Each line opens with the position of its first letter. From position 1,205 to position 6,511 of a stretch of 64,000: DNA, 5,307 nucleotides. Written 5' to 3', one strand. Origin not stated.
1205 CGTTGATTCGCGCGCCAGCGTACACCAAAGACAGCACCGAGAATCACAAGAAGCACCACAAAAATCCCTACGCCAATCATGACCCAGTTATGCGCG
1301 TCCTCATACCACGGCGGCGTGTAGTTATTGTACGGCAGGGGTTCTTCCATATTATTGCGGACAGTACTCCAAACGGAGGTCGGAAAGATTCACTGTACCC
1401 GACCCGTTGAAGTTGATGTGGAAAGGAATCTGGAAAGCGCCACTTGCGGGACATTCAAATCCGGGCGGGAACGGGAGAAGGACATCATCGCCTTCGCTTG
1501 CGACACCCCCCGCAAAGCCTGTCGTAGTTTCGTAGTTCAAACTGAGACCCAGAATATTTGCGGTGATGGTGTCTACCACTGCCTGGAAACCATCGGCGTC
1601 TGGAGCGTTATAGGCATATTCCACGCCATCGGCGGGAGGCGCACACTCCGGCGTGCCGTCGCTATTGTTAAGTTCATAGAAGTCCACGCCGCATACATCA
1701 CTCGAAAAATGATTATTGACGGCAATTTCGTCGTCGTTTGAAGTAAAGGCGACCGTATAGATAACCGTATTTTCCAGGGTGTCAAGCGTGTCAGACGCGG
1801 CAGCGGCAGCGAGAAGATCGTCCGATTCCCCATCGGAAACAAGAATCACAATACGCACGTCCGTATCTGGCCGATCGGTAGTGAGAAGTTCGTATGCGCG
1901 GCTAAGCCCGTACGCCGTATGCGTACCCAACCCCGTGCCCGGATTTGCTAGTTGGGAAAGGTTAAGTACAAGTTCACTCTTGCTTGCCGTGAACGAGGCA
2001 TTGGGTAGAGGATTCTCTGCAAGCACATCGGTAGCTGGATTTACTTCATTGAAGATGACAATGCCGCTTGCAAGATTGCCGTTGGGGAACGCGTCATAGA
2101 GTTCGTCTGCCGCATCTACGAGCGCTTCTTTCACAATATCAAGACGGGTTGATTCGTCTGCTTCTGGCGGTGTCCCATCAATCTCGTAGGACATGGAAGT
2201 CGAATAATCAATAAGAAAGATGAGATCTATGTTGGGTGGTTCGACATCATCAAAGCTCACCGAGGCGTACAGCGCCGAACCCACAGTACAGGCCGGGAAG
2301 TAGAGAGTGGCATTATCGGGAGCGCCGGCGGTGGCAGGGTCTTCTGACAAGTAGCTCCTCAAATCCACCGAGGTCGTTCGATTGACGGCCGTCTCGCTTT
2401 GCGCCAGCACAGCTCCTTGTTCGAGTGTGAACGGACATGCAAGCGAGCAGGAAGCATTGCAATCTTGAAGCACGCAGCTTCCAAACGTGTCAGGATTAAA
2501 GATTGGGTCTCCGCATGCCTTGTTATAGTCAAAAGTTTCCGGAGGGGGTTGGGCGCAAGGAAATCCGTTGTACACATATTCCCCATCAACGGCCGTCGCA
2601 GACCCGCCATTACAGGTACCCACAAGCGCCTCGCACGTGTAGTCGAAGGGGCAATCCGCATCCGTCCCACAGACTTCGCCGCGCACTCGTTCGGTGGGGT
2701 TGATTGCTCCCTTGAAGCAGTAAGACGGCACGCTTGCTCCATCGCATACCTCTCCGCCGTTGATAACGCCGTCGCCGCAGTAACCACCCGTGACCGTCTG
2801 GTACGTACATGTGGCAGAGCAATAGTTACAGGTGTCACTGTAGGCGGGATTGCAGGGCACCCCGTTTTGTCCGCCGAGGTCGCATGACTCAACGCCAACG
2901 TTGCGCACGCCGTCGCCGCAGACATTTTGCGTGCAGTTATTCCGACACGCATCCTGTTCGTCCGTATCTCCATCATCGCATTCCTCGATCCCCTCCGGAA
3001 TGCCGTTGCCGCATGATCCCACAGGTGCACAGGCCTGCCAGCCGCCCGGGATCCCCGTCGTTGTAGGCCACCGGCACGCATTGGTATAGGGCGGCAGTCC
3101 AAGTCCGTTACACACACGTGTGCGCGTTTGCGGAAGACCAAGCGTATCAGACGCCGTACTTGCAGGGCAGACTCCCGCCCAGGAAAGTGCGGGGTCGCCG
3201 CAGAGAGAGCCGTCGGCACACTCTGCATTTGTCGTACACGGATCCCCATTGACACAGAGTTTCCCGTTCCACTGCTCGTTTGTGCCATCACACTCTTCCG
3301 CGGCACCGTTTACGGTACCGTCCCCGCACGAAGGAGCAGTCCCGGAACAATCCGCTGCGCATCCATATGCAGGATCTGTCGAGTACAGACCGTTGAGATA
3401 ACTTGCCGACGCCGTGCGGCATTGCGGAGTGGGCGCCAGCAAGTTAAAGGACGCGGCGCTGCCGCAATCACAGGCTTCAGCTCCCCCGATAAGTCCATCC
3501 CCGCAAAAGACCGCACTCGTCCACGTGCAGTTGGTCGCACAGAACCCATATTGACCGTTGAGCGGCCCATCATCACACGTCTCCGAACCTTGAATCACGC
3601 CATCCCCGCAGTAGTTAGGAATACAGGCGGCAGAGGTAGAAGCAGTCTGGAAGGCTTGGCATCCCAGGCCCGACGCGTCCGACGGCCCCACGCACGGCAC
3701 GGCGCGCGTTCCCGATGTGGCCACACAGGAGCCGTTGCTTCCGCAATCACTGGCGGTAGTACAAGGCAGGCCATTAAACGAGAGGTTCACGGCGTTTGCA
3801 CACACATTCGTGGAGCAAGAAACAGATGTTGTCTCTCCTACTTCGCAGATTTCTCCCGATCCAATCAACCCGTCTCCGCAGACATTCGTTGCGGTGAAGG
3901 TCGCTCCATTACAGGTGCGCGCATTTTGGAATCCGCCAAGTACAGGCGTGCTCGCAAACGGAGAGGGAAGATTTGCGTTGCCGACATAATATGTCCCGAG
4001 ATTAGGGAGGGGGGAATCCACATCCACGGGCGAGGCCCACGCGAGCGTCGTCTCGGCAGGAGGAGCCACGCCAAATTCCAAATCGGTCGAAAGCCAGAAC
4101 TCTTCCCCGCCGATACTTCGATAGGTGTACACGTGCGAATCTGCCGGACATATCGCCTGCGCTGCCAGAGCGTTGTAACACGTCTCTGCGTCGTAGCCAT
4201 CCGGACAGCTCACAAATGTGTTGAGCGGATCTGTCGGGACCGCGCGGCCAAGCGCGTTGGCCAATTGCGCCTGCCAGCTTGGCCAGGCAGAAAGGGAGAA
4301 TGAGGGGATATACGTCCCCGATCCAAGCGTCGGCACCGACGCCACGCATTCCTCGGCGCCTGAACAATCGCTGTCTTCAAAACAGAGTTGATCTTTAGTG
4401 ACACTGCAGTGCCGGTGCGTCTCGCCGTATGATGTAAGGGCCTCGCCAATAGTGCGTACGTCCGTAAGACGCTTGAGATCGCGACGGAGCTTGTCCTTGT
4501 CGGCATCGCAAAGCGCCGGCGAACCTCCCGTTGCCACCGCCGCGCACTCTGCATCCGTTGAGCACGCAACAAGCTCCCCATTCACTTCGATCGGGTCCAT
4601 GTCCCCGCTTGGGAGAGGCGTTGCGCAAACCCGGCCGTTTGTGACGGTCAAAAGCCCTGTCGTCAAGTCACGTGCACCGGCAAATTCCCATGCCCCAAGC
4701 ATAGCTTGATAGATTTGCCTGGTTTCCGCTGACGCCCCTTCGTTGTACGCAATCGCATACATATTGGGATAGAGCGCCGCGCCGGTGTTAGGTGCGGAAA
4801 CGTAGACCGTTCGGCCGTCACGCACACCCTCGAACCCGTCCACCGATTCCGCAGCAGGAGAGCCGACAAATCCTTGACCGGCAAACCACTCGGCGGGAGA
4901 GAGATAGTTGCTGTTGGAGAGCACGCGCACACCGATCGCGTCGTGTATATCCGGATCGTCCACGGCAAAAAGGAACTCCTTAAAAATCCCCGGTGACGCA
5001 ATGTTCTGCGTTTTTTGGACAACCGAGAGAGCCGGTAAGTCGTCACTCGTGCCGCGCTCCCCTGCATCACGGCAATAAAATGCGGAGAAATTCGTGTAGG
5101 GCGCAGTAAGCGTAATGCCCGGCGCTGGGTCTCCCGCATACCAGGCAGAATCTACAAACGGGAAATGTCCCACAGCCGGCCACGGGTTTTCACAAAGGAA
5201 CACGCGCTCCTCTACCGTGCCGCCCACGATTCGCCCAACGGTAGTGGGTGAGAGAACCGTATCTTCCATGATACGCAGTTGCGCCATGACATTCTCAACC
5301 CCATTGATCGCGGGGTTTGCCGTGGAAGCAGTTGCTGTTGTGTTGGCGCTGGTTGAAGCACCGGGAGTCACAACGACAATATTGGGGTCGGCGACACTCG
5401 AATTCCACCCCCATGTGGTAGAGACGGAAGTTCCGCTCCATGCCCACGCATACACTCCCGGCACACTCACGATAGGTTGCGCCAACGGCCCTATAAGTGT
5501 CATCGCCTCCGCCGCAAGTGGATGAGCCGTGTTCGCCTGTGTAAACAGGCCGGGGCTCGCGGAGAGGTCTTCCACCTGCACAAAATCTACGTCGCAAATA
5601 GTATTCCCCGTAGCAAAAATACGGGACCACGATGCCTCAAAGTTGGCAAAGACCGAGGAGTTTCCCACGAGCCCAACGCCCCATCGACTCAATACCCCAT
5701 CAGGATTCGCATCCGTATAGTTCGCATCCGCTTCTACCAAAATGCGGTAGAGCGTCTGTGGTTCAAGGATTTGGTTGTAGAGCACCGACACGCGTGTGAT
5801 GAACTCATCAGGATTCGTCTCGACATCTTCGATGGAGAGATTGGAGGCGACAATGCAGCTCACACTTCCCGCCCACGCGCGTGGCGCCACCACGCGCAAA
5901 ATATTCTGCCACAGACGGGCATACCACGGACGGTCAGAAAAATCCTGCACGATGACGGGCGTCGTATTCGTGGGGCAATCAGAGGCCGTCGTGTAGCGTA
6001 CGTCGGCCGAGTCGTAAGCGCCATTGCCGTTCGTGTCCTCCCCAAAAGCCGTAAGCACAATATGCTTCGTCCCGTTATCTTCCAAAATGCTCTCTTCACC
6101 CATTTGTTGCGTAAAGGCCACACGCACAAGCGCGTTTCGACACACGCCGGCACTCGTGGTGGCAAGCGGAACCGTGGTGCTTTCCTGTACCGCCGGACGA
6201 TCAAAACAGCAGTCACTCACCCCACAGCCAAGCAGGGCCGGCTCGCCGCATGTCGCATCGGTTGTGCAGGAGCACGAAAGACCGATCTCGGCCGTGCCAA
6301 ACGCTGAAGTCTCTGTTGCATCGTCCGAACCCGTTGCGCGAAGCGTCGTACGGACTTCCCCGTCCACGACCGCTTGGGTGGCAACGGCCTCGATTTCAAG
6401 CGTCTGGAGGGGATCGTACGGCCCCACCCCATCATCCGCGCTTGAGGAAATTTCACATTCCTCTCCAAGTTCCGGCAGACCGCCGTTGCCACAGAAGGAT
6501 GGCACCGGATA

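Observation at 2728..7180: Two tandem arrays of Cys-rich CGDG/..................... repeats in the giant protein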

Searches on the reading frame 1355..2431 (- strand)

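Call 84: search_protein_families(library=pfam, proteins=[window:1355-2431:-], max_evalue=1)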
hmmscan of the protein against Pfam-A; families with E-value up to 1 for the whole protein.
window:1355-2431:- (359 aa): 3 families
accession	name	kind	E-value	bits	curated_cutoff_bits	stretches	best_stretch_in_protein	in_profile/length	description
PF00092.34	VWA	-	1.7e-08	35.3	23.8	1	69-235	1-145/174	von Willebrand factor type A domain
PF13519.12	VWA_2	-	1.8e-05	25.7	27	1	70-202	1-107/107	von Willebrand factor type A domain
PF07563.17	DUF1541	-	0.073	13.4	25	1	212-241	18-47/52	Protein of unknown function (DUF1541)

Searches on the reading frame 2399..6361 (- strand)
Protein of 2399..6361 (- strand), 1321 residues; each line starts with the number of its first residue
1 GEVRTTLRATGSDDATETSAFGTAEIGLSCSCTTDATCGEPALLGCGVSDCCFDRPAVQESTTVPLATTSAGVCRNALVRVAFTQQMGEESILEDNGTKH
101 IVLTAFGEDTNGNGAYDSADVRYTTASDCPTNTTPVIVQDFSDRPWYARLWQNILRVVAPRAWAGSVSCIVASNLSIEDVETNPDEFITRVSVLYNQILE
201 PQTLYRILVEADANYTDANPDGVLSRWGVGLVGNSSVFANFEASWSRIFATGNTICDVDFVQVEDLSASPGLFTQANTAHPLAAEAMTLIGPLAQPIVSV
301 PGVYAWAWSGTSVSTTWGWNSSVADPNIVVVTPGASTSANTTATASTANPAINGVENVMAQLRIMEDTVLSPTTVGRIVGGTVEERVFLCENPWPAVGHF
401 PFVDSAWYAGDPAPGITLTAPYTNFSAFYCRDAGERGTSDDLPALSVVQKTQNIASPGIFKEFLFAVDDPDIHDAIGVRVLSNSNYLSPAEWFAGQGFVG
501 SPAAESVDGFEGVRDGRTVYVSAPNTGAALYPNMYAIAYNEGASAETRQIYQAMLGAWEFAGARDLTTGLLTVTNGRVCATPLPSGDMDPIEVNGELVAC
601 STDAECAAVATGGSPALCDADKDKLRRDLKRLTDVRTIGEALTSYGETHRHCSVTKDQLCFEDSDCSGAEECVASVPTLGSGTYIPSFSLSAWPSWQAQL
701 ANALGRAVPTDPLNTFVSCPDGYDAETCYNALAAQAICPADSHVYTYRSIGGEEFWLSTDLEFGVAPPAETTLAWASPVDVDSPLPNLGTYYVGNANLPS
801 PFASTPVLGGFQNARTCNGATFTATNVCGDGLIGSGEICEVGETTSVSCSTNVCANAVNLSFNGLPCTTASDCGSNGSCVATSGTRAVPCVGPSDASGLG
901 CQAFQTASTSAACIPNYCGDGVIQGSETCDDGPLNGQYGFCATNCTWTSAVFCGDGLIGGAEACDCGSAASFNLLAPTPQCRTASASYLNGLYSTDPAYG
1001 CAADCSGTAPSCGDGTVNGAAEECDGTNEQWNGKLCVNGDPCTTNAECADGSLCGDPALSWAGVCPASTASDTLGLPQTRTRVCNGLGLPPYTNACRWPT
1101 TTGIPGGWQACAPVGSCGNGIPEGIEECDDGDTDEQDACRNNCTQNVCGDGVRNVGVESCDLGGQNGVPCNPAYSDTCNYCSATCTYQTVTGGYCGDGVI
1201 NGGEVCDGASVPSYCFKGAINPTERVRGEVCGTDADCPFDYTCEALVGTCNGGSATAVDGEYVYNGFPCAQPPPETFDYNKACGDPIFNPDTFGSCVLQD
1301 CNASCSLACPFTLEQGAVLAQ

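Call 21: find_related_loci(query=A1, collection=genome_contigs, flank=10000)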
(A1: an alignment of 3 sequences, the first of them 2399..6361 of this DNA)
Query A1 (1321 aa) in genome_contigs; peptide patterns used: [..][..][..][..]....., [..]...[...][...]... (x = any residue, [..] = any of these).
158 stretches matched a pattern; 100 encode a relative of the query (tblastn E <= 1e-3); the best 80 are kept; 80 distinct loci.
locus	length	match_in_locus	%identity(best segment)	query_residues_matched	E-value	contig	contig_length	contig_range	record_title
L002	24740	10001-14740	50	1-1321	0e+0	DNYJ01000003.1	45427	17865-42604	MAG TPA_asm: Candidatus Uhrbacteria bacterium isolate UBA10169 contig_13188, whole genome shotgun sequence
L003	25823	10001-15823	38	2-1321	0e+0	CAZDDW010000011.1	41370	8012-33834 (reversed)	MAG TPA_asm: uncultured Gammaproteobacteria bacterium isolate SRP200020_co1_303 genome assembly, contig: NODE_1216_lengt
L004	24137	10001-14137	38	3-1321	0e+0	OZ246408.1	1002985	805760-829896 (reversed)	MAG: uncultured Gammaproteobacteria bacterium isolate SRP141376_co4_2 genome assembly, chromosome: 1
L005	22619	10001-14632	36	19-1321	0e+0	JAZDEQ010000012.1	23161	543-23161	MAG: Candidatus Uhrbacteria bacterium isolate MEGAHIT-group-0.159 k141_83882, whole genome shotgun sequence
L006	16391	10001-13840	36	18-1318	0e+0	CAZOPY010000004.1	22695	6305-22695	MAG TPA_asm: uncultured Gammaproteobacteria bacterium isolate SRP193066_co2_426 genome assembly, contig: NODE_1189_lengt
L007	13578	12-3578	36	15-1211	0e+0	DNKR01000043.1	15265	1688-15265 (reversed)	MAG TPA_asm: Candidatus Uhrbacteria bacterium isolate UBA9568 contig_3702, whole genome shotgun sequence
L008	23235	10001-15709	35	10-1321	0e+0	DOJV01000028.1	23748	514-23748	MAG TPA_asm: Candidatus Uhrbacteria bacterium isolate UBA12432 contig_1834, whole genome shotgun sequence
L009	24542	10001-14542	35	22-1321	0e+0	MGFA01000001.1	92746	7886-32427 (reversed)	MAG: Candidatus Uhrbacteria bacterium RIFOXYB12_FULL_58_10 rifoxyb3_full_scaffold_101, whole genome shotgun sequence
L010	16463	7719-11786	34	15-1321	0e+0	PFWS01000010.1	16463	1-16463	MAG: Candidatus Uhrbacteria bacterium CG_4_9_14_3_um_filter_36_7 CG_4_9_14_3_um_filter_150_scaffold_4555_c, whole genome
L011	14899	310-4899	34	4-1321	0e+0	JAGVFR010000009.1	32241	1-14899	MAG: bacterium isolate DeMMO2_27 c_000000047205, whole genome shotgun sequence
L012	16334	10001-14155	38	3-1321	0e+0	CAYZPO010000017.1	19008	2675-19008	MAG TPA_asm: uncultured Gammaproteobacteria bacterium isolate SRP167671_co1_156 genome assembly, contig: NODE_3354_lengt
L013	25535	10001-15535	37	15-1321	0e+0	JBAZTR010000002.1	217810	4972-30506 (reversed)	MAG: Patescibacteria group bacterium isolate SO_2017_GW1_208 NODE_457_length_217810_cov_3.426450_OW334_2017, whole genom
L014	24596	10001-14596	33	4-1321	0e+0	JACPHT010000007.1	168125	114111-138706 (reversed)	MAG: Candidatus Uhrbacteria bacterium isolate NC_groundwater_421_Ag_B-0.1um_41_26 GD18-4_B1_scaffold_594736, whole genom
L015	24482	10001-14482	38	4-1321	0e+0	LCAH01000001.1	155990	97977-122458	MAG: Candidatus Uhrbacteria bacterium GW2011_GWC2_41_11 UU35_C0001, whole genome shotgun sequence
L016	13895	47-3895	35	22-1321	0e+0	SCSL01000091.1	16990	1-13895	MAG: Patescibacteria group bacterium isolate FW215_bin.11 FW215_bin.11-127699, whole genome shotgun sequence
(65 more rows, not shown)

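Call 34: find_related_loci(query=window:2399-6361:-, collection=metagenome_contigs, flank=10000)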
Query window:2399-6361:- (1321 aa) in metagenome_contigs; peptide patterns used: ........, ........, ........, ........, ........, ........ (x = any residue, [..] = any of these).
111 stretches matched a pattern; 64 encode a relative of the query (tblastn E <= 1e-3); 64 distinct loci.
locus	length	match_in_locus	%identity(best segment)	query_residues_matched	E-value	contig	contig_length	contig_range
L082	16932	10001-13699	28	12-1296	1e-117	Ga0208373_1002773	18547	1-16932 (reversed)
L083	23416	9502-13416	31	15-1213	8e-108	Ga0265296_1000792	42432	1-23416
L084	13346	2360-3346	31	828-1207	2e-16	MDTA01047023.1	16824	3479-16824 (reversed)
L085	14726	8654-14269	27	741-1235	3e-16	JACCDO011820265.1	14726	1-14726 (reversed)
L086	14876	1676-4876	31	828-1224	8e-16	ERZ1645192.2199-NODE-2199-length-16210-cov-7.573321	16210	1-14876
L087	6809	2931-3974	29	817-1207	9e-15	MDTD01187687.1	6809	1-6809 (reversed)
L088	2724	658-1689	31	915-1211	1e-14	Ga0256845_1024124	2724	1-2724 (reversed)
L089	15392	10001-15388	32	809-1229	4e-14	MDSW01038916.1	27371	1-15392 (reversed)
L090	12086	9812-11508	31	915-1212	3e-14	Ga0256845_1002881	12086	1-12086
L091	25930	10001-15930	27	791-1270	3e-14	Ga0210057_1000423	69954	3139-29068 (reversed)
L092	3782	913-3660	30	821-1218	6e-12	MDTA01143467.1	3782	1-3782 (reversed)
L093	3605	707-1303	30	910-1159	1e-11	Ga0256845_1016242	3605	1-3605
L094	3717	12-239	46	1117-1203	2e-11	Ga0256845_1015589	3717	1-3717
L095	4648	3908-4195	41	1087-1188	1e-10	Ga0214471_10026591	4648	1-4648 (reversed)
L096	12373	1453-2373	29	807-1167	5e-12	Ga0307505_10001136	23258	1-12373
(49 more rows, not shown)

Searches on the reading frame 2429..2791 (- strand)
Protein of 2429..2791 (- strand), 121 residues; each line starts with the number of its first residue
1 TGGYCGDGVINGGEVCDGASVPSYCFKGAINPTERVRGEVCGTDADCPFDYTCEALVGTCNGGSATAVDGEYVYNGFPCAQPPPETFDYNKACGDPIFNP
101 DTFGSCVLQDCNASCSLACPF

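Call 8: search_protein_families(library=ncbifam, proteins=[window:2429-2791:-], max_evalue=1)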
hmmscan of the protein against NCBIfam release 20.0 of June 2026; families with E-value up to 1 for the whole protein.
window:2429-2791:- (121 aa): 1 family
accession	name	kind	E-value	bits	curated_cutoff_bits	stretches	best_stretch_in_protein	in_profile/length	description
TIGR02232.1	myxo_disulf_rpt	repeat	0.017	14.9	20.8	1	4-17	3-16/38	cysteine-rich acidic repeat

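Call 9: search_protein_families(library=pfam, proteins=[window:2429-2791:-], max_evalue=1)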
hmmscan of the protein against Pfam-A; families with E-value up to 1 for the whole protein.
window:2429-2791:- (121 aa): 0 families

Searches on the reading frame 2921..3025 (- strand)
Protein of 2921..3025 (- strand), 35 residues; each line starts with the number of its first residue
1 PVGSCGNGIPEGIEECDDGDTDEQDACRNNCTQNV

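Call 8: search_protein_families(library=ncbifam, proteins=[window:2921-3025:-], max_evalue=1)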
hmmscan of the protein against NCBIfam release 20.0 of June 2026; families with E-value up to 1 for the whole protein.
window:2921-3025:- (35 aa): 1 family
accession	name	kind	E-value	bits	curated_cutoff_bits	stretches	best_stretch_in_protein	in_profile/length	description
TIGR02232.1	myxo_disulf_rpt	repeat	2.2e-06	27.3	20.8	1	4-33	3-32/38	cysteine-rich acidic repeat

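Call 9: search_protein_families(library=pfam, proteins=[window:2921-3025:-], max_evalue=1)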
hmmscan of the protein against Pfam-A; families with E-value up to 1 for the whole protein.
window:2921-3025:- (35 aa): 1 family
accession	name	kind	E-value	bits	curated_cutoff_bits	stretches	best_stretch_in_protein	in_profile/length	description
PF13948.11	DUF4215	-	4e-05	24.3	27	1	4-31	20-46/47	Domain of unknown function (DUF4215)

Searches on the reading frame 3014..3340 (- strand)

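Call 8: search_protein_families(library=ncbifam, proteins=[window:3014-3340:-], max_evalue=1)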
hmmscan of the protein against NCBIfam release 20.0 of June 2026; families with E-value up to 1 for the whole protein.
window:3014-3340:- (109 aa): 0 families

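Call 9: search_protein_families(library=pfam, proteins=[window:3014-3340:-], max_evalue=1)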
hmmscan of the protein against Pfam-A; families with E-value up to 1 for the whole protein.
window:3014-3340:- (109 aa): 3 families
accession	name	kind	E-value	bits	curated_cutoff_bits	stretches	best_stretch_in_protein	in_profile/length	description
PF13948.11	DUF4215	-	0.19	12.5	27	1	3-22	19-37/47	Domain of unknown function (DUF4215)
PF02977.21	CarbpepA_inh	-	0.39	11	25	0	33-59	10-28/46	Carboxypeptidase A inhibitor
PF04706.18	Dickkopf_N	-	0.8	10.5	25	0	34-47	32-45/51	Dickkopf N-terminal cysteine-rich region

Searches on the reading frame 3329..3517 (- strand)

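Call 8: search_protein_families(library=ncbifam, proteins=[window:3329-3517:-], max_evalue=1)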
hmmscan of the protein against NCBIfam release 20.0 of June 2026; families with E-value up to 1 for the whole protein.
window:3329-3517:- (63 aa): 1 family
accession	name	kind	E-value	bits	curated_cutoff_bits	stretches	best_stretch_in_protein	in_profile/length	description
TIGR02232.1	myxo_disulf_rpt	repeat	0.013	15.3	20.8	1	5-19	4-18/38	cysteine-rich acidic repeat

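Call 9: search_protein_families(library=pfam, proteins=[window:3329-3517:-], max_evalue=1)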
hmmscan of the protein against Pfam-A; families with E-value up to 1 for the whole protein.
window:3329-3517:- (63 aa): 0 families

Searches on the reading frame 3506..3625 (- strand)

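Call 8: search_protein_families(library=ncbifam, proteins=[window:3506-3625:-], max_evalue=1)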
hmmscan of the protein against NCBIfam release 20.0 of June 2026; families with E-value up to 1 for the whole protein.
window:3506-3625:- (40 aa): 1 family
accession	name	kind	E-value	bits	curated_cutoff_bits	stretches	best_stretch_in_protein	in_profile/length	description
TIGR02232.1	myxo_disulf_rpt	repeat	2.5e-06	27.2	20.8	1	4-34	2-31/38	cysteine-rich acidic repeat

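Call 9: search_protein_families(library=pfam, proteins=[window:3506-3625:-], max_evalue=1)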
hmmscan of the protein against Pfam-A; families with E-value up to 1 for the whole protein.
window:3506-3625:- (40 aa): 1 family
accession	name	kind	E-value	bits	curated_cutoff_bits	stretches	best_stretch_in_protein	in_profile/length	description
PF13948.11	DUF4215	-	0.00021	22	27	1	1-27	17-42/47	Domain of unknown function (DUF4215)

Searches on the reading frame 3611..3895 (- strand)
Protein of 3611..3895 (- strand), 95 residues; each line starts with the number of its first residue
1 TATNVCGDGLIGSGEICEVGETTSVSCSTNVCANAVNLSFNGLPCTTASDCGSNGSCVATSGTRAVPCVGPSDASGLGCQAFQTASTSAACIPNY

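Call 8: search_protein_families(library=ncbifam, proteins=[window:3611-3895:-], max_evalue=1)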
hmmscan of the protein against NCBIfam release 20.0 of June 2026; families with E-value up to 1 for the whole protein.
window:3611-3895:- (95 aa): 0 families

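Call 9: search_protein_families(library=pfam, proteins=[window:3611-3895:-], max_evalue=1)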
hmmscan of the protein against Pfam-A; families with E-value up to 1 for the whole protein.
window:3611-3895:- (95 aa): 1 family
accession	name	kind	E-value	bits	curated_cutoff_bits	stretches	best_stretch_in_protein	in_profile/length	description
PF13948.11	DUF4215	-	0.78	10.5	27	1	4-24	19-39/47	Domain of unknown function (DUF4215)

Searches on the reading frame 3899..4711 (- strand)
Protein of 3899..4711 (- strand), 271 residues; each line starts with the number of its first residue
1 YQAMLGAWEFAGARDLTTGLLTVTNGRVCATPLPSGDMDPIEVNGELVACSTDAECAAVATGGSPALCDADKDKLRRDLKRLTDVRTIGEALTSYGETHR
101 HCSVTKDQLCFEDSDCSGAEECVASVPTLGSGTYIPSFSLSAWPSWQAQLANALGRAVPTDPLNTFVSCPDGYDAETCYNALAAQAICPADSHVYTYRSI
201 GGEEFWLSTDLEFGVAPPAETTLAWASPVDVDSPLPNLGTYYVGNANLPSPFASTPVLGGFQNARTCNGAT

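Call 84: search_protein_families(library=pfam, proteins=[window:3899-4711:-], max_evalue=1)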
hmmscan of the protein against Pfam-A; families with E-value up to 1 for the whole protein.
window:3899-4711:- (271 aa): 0 families
